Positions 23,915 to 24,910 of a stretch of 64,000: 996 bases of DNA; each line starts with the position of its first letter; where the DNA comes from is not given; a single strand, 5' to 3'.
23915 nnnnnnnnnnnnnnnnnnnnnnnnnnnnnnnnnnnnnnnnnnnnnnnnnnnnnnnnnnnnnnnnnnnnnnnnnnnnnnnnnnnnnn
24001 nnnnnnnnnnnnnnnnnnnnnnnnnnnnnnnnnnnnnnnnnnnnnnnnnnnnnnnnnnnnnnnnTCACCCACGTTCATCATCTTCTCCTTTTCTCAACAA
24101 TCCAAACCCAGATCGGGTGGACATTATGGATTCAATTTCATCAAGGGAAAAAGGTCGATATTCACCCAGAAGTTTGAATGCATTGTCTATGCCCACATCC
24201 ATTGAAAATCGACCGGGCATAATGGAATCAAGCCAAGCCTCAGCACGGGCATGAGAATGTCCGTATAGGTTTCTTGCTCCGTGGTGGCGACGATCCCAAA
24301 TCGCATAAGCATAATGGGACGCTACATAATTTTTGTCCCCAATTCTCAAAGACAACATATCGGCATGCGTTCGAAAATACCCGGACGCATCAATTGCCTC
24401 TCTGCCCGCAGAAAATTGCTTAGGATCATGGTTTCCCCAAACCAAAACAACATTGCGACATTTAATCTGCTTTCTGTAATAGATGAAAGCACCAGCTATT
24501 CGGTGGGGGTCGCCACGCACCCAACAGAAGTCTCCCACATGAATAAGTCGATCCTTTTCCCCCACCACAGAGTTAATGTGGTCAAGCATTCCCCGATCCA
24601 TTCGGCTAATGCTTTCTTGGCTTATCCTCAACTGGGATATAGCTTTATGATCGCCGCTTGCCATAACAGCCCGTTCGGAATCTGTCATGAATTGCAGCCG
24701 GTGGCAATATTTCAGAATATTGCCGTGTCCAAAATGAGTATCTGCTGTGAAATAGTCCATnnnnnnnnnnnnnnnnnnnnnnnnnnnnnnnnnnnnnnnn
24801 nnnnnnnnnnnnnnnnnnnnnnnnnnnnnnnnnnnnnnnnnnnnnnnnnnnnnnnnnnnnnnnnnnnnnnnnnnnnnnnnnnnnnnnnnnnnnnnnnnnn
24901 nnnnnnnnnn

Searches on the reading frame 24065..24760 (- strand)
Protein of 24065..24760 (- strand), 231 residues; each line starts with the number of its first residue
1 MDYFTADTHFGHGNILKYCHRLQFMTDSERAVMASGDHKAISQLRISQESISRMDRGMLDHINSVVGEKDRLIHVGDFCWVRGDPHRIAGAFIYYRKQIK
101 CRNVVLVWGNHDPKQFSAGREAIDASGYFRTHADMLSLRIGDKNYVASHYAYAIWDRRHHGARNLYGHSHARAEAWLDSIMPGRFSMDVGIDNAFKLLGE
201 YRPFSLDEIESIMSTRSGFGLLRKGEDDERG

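Call 14: search_protein_families(library=pfam, proteins=[window:24065-24760:-], max_evalue=0.01)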
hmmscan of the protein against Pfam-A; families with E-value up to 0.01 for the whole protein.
window:24065-24760:- (231 aa): 1 family
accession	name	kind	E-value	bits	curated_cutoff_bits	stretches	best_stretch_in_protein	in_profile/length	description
PF00149.33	Metallophos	-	0.0058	17.5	21.5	0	60-126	23-88/191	Calcineurin-like phosphoesterase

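Call 16: find_related_loci(query=window:24065-24760:-, collection=viral_contigs, flank=3000)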
Query window:24065-24760:- (231 aa) in viral_contigs; peptide patterns used: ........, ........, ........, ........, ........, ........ (x = any residue, [..] = any of these).
11 stretches matched a pattern; 1 encode a relative of the query (tblastn E <= 1e-3); 1 distinct loci.
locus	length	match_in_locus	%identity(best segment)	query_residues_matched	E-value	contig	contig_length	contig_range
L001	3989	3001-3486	27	72-217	5e-15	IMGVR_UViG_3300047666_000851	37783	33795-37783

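Call 21: find_encoding_contigs(protein=window:24065-24760:-, flank=3000, max_places=6)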
Protein window:24065-24760:- (231 aa): 5 contigs read that carry it; 1 place shown.
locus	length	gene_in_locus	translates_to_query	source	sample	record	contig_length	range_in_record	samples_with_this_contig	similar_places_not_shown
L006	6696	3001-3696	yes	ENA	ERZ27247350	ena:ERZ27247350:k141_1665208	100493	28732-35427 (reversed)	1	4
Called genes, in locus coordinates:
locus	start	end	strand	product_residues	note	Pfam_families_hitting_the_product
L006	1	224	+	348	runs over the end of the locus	PF12224:Amidoligase_2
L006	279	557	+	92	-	-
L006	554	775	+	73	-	-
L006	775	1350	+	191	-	-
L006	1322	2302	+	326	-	-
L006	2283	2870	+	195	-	-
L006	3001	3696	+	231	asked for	-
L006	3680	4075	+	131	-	-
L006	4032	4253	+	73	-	-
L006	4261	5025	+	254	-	PF04055:Radical_SAM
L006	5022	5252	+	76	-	-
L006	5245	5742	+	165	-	-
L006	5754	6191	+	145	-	-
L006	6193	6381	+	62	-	-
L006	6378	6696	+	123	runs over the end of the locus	-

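Call 22: search_protein_families(library=phrogs, proteins=[window:24065-24760:-], max_evalue=0.001)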
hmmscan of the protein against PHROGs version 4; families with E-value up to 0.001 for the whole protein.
window:24065-24760:- (231 aa): 1 family
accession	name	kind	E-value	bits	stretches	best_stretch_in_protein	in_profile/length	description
phrog_547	-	other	8.5e-38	130.8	1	2-217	31-203/245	phosphoesterase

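Call 29: find_homologous_proteins(query=window:24065-24760:-, max_evalue=0.00001)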
Query window:24065-24760:- (231 aa): 1311 proteins with E <= 0.00001 among 1524 candidates; the best 120 are listed.
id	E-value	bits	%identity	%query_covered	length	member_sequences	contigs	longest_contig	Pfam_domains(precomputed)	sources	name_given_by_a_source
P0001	8.7e-156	535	100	100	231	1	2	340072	-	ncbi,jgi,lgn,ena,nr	ncbi:MAG: hypothetical protein M0R80_01530 [Proteobacteria bacterium]|jgi:calcineurin-like phosphoes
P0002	6.5e-101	355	68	99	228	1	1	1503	-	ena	-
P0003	1.5e-93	331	67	93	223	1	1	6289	PF12850.13,PF00149.34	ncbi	-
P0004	1.7e-90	321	63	97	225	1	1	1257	-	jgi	jgi:calcineurin-like phosphoesterase family protein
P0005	1.1e-79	286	58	93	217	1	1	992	-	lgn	-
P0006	1.6e-76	275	56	93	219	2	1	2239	-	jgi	jgi:calcineurin-like phosphoesterase family protein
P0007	3.5e-76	274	54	93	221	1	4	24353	-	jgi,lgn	jgi:calcineurin-like phosphoesterase family protein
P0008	1.2e-70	256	54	98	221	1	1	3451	PF00149.34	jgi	jgi:calcineurin-like phosphoesterase family protein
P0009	1.6e-68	249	55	94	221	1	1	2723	-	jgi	jgi:calcineurin-like phosphoesterase family protein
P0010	2.4e-67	245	52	96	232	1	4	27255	PF00149.34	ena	-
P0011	5.7e-67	244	52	98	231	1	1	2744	PF00149.34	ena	-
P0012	8.5e-67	243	52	96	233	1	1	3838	PF12850.13,PF00149.34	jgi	jgi:calcineurin-like phosphoesterase family protein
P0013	2.2e-65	239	51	96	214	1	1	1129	PF12850.13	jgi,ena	-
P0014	1.3e-64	236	52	99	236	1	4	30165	-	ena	-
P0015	2.0e-64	236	50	94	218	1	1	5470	-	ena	-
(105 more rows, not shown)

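Call 31: find_encoding_contigs(protein=P0003, flank=3000, max_places=2)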
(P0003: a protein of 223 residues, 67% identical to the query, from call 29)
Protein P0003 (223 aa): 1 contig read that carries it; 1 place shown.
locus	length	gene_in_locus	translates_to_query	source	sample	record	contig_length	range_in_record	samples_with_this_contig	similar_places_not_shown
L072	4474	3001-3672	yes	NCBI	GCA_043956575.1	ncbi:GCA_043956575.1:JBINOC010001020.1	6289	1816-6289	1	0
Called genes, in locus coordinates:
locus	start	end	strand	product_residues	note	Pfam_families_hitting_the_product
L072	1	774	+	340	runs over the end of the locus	-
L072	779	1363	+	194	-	-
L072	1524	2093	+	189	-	PF01541:GIY-YIG, PF07460:NUMOD3 (weak)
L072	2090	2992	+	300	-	PF01073:3Beta_HSD, PF01370:Epimerase, PF02719:Polysacc_synt_2, PF04321:RmlD_sub_bind, PF07993:NAD_binding_4 (faint), PF16363:GDP_Man_Dehyd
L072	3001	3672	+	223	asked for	PF00149:Metallophos (weak), PF12850:Metallophos_2 (weak)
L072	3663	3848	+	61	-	-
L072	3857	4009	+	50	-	-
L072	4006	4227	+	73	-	PF01176:eIF-1a, PF16745:RsgA_N (weak)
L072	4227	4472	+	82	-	?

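Call 32: find_encoding_contigs(protein=P0007, flank=10000, max_places=2)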
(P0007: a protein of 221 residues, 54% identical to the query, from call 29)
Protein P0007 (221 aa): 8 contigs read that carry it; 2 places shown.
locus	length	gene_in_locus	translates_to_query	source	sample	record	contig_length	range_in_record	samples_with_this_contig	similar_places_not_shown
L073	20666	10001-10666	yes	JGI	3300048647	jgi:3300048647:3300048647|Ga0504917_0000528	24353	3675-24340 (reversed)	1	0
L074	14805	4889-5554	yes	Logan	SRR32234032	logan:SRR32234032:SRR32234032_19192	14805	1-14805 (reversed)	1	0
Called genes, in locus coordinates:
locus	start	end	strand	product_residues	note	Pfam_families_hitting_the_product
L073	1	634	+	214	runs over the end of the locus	?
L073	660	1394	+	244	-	-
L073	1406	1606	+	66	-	-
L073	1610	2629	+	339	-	PF12224:Amidoligase_2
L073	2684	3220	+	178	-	PF04542:Sigma70_r2, PF04545:Sigma70_r4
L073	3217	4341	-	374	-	PF07282:Cas12f1-like_TNB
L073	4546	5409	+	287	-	-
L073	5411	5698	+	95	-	-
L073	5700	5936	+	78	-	-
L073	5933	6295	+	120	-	-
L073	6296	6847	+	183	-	-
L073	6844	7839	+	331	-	-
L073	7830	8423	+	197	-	-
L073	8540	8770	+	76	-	-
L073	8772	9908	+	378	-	PF01370:Epimerase, PF07993:NAD_binding_4, PF16363:GDP_Man_Dehyd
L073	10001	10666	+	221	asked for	-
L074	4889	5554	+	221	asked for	-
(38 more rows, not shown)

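Call 33: find_encoding_contigs(protein=P0008, flank=3000, max_places=2)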
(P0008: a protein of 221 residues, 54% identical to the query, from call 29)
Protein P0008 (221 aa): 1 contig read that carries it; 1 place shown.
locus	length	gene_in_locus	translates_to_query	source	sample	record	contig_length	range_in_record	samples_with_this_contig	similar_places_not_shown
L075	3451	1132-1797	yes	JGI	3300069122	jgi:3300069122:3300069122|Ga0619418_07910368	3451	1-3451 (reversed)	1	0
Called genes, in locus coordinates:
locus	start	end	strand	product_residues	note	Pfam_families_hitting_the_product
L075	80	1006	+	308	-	PF07460:NUMOD3 (faint)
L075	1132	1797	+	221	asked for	PF00149:Metallophos (weak)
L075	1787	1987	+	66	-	-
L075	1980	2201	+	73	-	PF01176:eIF-1a, PF16745:RsgA_N (weak)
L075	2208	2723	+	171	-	PF02599:CsrA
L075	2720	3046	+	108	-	PF00717:Peptidase_S24 (weak)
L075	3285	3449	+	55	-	?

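Call 66: search_dna_similar(query=window:24065-24760:-, collection=phages, mode=protein, max_rows=12)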
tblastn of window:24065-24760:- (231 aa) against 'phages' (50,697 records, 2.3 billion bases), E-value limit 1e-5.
Records with a match: 843; places in all: 844; records where one place covers at least 80% of the query: 833.
Best place of each record, by identity: <60% 843.
By first word of the organism name: Vibrio 365; Pseudomonas 177; Escherichia 101; Klebsiella 31; Staphylococcus 24; Acinetobacter 23; Salmonella 18; Campylobacter 18; Rhizobium 10; Aeromonas 9; and 26 more.
By host as written in the record: - 325; Pseudomonas aeruginosa 51; Vibrio harveyi BAA-1116 36; Escherichia coli 35; Pseudomonas aeruginosa PAO1 27; Pseudomonas syringae pv. actinidiae 18; Campylobacter jejuni 16; Escherichia coli K-12 MG1655 12; and 155 more.
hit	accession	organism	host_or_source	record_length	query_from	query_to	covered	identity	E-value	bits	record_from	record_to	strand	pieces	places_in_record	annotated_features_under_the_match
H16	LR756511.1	uncultured phage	metagenomic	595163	3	219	94%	47.8%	8e-59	205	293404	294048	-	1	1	record has no annotation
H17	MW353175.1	Flavobacterium phage vB_FspM_immuto_2-6A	Flavobacterium sp. LMO8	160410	3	216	93%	31.7%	2e-17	86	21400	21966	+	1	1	calcineurin-like phosphoesterase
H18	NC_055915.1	Flavobacterium phage vB_FspM_immuto_2-6A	Flavobacterium sp. LMO8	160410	3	216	93%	31.7%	2e-17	86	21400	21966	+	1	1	phosphoesterase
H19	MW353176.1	Flavobacterium phage vB_FspM_immuto_3-5A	Flavobacterium sp. LMO8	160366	3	216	93%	31.2%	7e-17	85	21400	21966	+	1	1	calcineurin-like phosphoesterase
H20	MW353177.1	Flavobacterium phage vB_FspM_immuto_13-6C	Flavobacterium sp. LMO8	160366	3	216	93%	31.2%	7e-17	85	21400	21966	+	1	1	calcineurin-like phosphoesterase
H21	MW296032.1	Salmonella phage pSal-SNUABM-01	Salmonella sp.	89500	3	220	94%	30.3%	1e-7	57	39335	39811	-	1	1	putative serine/threonine protein phosphatase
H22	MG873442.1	Salmonella phage SE131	Salmonella enterica subsp. enterica ...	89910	3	220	94%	30.3%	3e-7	56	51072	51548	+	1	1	putative serine/threonine protein phosphatase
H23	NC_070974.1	Salmonella phage SE131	Salmonella enterica subsp. enterica ...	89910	3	220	94%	30.3%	3e-7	56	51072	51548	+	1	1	phosphoesterase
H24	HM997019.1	Salmonella phage 7-11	Salmonella enterica subsp. enterica ...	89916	3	220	94%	30.3%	3e-7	56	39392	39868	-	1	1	putative serine/threonine phosphatase | putative endolysin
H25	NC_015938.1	Salmonella phage 7-11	Salmonella enterica subsp. enterica ...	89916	3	220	94%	30.3%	3e-7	56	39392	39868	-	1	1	phosphoesterase | endolysin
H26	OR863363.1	Salmonella phage SeKF_80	Wastewater effluent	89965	3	220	94%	30.3%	3e-7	56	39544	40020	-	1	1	phosphoesterase | endolysin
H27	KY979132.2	Acidovorax phage ACP17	Acidovorax citrulli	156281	3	220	94%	30.0%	2e-14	77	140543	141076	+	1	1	phosphohydrolase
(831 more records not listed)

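Call 67: get_annotated_region(hit=H16, flank=20000)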
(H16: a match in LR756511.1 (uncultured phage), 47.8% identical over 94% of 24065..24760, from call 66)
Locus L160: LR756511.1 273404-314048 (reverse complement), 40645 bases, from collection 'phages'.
description: uncultured phage genome assembly, chromosome: 1.
organism: uncultured phage (NCBI taxid 278008)
taxonomy: Viruses; environmental samples
host: -; source: metagenomic; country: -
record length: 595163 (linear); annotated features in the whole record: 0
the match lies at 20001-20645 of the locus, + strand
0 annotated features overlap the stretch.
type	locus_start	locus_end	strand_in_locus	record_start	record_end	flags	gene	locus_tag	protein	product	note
